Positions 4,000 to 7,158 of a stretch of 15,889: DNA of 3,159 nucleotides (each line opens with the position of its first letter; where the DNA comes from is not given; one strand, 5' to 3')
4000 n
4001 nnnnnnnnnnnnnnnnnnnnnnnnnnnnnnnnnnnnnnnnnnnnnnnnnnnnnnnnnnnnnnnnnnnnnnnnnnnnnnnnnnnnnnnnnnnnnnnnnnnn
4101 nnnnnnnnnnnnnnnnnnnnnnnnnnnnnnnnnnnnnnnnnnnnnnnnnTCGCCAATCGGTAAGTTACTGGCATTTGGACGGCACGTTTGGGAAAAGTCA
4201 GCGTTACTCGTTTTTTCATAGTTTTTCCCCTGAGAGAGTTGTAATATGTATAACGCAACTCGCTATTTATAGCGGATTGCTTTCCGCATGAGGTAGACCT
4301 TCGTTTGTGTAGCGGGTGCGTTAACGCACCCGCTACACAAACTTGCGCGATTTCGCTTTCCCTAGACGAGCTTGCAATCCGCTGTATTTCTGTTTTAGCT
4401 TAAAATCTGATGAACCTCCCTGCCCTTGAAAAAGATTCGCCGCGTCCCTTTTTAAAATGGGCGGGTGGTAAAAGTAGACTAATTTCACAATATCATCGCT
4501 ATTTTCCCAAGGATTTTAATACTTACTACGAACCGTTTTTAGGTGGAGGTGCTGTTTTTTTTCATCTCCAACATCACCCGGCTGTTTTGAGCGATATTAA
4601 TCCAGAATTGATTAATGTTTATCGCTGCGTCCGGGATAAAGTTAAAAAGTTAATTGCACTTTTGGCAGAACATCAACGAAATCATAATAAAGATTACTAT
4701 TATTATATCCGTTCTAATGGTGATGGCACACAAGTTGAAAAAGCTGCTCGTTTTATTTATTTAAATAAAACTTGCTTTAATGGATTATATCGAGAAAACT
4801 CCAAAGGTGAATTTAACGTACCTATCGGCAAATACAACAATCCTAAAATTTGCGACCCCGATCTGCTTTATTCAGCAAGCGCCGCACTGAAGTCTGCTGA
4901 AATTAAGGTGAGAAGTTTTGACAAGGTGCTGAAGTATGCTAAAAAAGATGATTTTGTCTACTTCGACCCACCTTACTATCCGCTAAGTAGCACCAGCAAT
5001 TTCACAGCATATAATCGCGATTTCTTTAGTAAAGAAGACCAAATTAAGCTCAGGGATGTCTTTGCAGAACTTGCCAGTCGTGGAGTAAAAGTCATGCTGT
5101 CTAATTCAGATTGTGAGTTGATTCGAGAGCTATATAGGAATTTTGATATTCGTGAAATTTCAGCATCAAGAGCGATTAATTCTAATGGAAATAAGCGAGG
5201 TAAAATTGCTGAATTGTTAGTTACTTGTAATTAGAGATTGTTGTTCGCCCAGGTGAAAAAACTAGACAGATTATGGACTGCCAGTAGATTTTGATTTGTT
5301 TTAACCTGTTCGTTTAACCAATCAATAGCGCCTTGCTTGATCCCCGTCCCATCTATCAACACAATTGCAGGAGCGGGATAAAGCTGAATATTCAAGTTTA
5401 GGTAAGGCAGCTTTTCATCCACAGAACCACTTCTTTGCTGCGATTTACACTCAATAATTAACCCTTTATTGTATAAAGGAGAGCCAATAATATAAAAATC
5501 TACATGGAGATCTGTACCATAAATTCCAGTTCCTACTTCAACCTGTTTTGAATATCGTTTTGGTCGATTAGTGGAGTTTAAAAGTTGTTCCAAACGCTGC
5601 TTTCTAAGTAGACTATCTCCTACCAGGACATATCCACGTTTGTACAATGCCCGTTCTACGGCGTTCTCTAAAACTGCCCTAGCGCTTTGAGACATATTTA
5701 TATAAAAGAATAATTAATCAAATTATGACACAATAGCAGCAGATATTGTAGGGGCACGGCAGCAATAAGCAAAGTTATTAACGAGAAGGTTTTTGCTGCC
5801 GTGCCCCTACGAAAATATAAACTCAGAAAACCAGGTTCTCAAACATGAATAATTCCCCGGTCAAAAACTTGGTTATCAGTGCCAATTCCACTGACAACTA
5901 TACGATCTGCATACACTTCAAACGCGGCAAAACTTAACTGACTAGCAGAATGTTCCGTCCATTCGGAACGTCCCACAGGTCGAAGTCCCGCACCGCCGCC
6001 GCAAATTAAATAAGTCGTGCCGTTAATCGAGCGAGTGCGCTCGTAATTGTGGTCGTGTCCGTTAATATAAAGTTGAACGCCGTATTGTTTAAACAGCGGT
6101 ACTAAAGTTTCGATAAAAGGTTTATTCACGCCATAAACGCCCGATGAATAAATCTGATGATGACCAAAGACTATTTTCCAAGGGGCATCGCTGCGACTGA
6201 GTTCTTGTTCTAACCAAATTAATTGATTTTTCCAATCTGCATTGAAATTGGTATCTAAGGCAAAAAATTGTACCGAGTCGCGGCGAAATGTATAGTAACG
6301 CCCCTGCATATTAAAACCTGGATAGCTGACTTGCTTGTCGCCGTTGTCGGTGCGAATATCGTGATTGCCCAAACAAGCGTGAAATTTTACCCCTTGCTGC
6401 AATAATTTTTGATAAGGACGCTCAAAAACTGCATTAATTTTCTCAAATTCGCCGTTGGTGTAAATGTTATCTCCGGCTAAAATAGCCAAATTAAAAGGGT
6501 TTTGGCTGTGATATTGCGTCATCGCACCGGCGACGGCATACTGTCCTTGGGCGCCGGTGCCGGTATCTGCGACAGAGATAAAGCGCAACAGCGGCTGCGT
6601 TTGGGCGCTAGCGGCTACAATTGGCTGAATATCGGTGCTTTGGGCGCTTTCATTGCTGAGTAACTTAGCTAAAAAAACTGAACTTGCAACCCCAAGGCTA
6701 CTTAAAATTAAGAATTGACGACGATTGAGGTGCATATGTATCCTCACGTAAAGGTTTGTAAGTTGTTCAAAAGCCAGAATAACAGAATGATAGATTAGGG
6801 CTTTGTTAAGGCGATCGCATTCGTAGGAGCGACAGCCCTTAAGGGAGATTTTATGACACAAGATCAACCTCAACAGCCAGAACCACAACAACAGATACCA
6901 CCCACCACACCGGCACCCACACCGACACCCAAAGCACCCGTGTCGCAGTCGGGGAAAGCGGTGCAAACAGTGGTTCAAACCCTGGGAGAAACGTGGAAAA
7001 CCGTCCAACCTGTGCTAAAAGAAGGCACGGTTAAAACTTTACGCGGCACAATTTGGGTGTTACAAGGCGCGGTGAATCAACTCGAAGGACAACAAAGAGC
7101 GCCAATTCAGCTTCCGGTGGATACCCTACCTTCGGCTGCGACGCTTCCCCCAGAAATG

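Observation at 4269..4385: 38-bp perfect palindrome nested in an outer inverted repeat upstream of dam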

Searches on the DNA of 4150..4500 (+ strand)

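Call 10: search_dna_similar(query=window:4255-4400:+, collection=plasmids, mode=distant, max_evalue=1, max_rows=40)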
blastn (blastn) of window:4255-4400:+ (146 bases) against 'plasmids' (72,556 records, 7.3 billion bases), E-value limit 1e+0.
No match.

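Call 68: search_rna_families(source=window, start=4150, end=4500, threshold=evalue, max_evalue=1)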
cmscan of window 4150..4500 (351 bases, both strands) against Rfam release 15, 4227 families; matches with E-value up to 1: 1.
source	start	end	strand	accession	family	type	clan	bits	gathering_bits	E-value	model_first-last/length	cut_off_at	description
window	4271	4341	+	RF01809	symR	Gene; antitoxin;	-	25.1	61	0.01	1-77/77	no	SymR antitoxin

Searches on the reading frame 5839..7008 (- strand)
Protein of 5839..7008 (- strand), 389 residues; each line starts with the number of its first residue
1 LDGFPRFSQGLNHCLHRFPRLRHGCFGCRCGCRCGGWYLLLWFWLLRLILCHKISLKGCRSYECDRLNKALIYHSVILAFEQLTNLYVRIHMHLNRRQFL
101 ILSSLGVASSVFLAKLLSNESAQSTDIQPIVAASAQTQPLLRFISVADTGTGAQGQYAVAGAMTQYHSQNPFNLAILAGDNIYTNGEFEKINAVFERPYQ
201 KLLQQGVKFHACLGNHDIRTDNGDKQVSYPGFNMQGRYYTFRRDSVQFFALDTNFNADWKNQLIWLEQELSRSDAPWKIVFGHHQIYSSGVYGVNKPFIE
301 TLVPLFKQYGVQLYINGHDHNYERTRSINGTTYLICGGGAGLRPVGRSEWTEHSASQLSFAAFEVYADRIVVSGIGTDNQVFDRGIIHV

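Call 8: search_protein_families(library=pfam, proteins=[window:5839-7008:-])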
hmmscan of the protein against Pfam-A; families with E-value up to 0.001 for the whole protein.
window:5839-7008:- (389 aa): 1 family
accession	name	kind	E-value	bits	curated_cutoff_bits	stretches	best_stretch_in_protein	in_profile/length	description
PF00149.33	Metallophos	-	3.5e-16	60.7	21.5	1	142-322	2-191/191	Calcineurin-like phosphoesterase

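Call 64: search_protein_families(library=padloc, proteins=[window:5839-7008:-])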
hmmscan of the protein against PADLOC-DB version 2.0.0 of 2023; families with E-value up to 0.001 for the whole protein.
window:5839-7008:- (389 aa): 0 families
